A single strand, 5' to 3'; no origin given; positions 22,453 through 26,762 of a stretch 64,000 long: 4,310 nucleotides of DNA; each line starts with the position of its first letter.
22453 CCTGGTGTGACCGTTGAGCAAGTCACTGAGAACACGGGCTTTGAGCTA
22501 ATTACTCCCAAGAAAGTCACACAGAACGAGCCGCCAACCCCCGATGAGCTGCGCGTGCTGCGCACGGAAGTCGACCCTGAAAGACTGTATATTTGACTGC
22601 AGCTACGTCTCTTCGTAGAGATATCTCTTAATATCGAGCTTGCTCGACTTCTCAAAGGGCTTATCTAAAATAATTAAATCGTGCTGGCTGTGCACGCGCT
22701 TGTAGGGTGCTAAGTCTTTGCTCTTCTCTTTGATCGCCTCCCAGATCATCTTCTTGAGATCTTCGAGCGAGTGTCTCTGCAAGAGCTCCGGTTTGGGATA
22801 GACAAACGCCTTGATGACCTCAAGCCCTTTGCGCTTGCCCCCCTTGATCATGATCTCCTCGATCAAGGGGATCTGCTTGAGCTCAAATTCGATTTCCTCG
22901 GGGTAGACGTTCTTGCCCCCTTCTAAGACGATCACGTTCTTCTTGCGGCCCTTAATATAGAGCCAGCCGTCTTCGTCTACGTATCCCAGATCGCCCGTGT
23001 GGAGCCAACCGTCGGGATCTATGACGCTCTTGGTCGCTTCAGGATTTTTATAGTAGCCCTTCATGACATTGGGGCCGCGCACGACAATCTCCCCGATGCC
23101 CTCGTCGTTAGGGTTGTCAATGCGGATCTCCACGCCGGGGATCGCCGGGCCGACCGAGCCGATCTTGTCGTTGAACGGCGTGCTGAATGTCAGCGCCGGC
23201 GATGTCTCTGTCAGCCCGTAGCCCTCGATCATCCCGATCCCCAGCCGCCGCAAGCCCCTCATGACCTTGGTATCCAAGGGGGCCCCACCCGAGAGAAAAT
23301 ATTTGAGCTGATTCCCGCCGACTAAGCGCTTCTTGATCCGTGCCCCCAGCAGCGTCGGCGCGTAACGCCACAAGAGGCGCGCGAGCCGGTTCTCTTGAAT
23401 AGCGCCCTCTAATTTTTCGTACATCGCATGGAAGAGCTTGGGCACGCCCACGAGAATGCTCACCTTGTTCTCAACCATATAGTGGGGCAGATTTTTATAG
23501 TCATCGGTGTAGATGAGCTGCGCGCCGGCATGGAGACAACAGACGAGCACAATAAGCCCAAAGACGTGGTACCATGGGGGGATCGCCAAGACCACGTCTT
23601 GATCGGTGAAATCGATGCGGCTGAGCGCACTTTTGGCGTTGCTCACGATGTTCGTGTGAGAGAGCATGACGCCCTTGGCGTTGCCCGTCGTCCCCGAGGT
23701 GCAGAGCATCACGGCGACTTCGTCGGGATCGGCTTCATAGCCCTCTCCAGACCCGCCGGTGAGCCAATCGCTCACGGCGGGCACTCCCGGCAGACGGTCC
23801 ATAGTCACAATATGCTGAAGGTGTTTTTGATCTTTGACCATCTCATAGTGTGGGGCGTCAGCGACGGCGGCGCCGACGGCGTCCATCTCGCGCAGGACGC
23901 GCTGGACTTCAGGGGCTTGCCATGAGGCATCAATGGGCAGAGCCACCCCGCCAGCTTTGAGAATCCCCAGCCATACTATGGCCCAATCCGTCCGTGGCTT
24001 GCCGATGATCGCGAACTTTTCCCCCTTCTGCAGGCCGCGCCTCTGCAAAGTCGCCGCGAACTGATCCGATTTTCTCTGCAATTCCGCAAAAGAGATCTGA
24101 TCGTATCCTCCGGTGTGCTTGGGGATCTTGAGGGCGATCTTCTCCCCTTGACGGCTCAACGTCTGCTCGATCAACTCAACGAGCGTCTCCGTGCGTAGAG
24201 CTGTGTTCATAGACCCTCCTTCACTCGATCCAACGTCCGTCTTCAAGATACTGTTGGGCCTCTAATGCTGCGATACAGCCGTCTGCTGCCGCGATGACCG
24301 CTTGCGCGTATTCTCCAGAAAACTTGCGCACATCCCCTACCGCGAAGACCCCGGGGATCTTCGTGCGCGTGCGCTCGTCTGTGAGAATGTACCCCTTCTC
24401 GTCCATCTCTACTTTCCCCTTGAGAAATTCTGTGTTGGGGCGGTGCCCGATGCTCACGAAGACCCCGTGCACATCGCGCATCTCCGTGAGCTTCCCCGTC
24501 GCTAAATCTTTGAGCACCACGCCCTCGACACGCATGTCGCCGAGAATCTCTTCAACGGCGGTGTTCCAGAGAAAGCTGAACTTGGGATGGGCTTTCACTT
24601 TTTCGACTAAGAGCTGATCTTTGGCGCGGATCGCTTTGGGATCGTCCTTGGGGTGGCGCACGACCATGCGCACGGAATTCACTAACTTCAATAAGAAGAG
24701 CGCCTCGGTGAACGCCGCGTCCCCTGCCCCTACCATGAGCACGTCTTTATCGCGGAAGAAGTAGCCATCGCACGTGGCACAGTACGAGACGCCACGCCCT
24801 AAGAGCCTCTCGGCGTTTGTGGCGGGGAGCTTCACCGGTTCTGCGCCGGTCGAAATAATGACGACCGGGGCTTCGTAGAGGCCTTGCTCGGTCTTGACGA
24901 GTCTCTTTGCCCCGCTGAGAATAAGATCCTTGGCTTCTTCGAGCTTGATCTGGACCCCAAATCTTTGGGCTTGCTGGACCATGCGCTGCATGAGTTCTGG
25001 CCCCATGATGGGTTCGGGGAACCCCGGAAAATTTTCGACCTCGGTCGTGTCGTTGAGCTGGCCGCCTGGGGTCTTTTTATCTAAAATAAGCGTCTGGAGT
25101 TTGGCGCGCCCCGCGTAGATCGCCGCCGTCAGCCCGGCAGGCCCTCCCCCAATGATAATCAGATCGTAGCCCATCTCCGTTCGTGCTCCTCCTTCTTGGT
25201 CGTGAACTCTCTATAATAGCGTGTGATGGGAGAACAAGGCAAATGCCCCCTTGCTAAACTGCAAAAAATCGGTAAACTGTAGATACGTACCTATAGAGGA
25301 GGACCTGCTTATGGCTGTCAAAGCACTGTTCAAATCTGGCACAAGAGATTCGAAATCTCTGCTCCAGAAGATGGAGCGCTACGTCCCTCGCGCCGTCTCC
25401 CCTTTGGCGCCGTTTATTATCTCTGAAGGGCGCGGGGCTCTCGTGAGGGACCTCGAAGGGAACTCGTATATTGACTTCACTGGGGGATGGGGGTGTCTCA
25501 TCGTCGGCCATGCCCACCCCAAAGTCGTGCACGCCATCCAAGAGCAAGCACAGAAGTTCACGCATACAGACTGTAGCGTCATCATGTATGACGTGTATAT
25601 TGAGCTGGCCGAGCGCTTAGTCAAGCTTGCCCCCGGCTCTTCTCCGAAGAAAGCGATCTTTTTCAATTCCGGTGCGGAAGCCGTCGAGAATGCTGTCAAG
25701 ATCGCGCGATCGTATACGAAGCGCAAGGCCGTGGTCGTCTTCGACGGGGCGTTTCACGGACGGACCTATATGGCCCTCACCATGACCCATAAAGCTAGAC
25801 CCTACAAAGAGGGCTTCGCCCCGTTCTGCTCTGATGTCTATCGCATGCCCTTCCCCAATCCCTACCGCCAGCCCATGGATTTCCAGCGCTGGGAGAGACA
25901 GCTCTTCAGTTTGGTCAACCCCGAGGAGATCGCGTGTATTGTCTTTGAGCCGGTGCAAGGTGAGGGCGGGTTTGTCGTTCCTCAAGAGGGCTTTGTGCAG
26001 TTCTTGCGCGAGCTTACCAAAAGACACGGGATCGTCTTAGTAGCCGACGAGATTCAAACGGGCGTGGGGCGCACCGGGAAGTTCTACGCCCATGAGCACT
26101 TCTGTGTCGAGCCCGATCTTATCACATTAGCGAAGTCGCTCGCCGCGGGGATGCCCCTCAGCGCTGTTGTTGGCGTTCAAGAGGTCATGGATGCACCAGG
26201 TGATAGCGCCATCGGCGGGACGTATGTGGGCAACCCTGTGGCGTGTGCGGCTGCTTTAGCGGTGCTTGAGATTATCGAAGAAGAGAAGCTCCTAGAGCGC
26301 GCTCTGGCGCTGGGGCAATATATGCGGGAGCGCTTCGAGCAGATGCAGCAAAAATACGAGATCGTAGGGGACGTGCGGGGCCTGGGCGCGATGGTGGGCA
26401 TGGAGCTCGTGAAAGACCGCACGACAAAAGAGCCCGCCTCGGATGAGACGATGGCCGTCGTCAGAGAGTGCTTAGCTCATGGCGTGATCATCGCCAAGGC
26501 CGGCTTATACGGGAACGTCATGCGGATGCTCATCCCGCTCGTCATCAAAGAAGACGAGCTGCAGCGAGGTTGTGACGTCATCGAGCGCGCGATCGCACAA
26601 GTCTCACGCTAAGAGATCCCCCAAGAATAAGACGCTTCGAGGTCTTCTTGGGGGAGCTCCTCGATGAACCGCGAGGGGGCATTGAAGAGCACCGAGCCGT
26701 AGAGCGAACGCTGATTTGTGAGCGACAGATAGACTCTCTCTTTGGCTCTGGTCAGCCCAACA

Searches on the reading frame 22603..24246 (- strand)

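Call 32: search_protein_families(library=pfam, proteins=[window:22603-24246:-], max_evalue=0.00001)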
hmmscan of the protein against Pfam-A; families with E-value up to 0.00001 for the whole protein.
window:22603-24246:- (547 aa): 2 families
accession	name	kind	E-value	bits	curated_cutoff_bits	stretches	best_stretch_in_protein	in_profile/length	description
PF00501.34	AMP-binding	-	3.6e-77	260.2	29.9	1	27-399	2-384/384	AMP-binding enzyme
PF23562.2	AMP-binding_C_3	-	1.8e-08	35.2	20.8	1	437-543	2-107/124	AMP-binding enzyme C-terminal domain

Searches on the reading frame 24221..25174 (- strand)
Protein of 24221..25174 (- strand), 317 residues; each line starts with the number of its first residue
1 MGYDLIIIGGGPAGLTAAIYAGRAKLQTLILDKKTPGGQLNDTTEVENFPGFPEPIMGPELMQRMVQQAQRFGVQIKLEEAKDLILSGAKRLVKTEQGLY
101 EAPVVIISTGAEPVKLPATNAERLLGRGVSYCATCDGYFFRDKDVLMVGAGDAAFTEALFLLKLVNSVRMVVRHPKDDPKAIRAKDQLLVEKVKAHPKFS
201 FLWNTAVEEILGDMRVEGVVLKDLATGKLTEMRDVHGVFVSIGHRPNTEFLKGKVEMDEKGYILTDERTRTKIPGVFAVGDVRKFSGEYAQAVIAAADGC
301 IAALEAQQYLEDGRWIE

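Call 32: search_protein_families(library=pfam, proteins=[window:24221-25174:-], max_evalue=0.00001)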
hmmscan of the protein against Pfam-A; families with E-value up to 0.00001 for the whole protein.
window:24221-25174:- (317 aa): 9 families
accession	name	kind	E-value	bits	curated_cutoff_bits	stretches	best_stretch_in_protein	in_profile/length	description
PF07992.20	Pyr_redox_2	-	1.5e-41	143.1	26.1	1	3-299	1-291/291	Pyridine nucleotide-disulphide oxidoreductase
PF13738.12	Pyr_redox_3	-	7.8e-24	84.9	30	1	60-280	82-305/305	Pyridine nucleotide-disulphide oxidoreductase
PF00890.30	FAD_binding_2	-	6.1e-11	42.6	20.4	1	4-39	1-37/414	FAD binding domain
PF01266.30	DAO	-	2.1e-09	37.8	27.9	0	4-38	1-37/353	FAD dependent oxidoreductase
PF00070.33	Pyr_redox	-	6.9e-09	36.5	22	1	145-223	2-81/82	Pyridine nucleotide-disulphide oxidoreductase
PF03486.20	HI0933_like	-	6.6e-08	32.7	50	0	4-35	2-33/244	HI0933-like protein Rossmann domain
PF01134.28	GIDA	-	1.7e-07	31.1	22.1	0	4-35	1-32/391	Glucose inhibited division protein A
PF01946.23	Thi4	-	6.5e-07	29.3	26.2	0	3-38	18-55/235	Thi4 family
PF12831.13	FAD_oxidored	-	2.9e-06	27.3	27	1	4-40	1-38/416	FAD dependent oxidoreductase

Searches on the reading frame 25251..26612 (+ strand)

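Call 32: search_protein_families(library=pfam, proteins=[window:25251-26612:+], max_evalue=0.00001)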
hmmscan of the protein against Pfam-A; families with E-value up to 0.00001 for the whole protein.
window:25251-26612:+ (453 aa): 1 family
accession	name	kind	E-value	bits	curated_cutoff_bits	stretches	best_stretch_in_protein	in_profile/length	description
PF00202.27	Aminotran_3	-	1.3e-127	426.3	30.5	1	49-448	6-403/403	Aminotransferase class-III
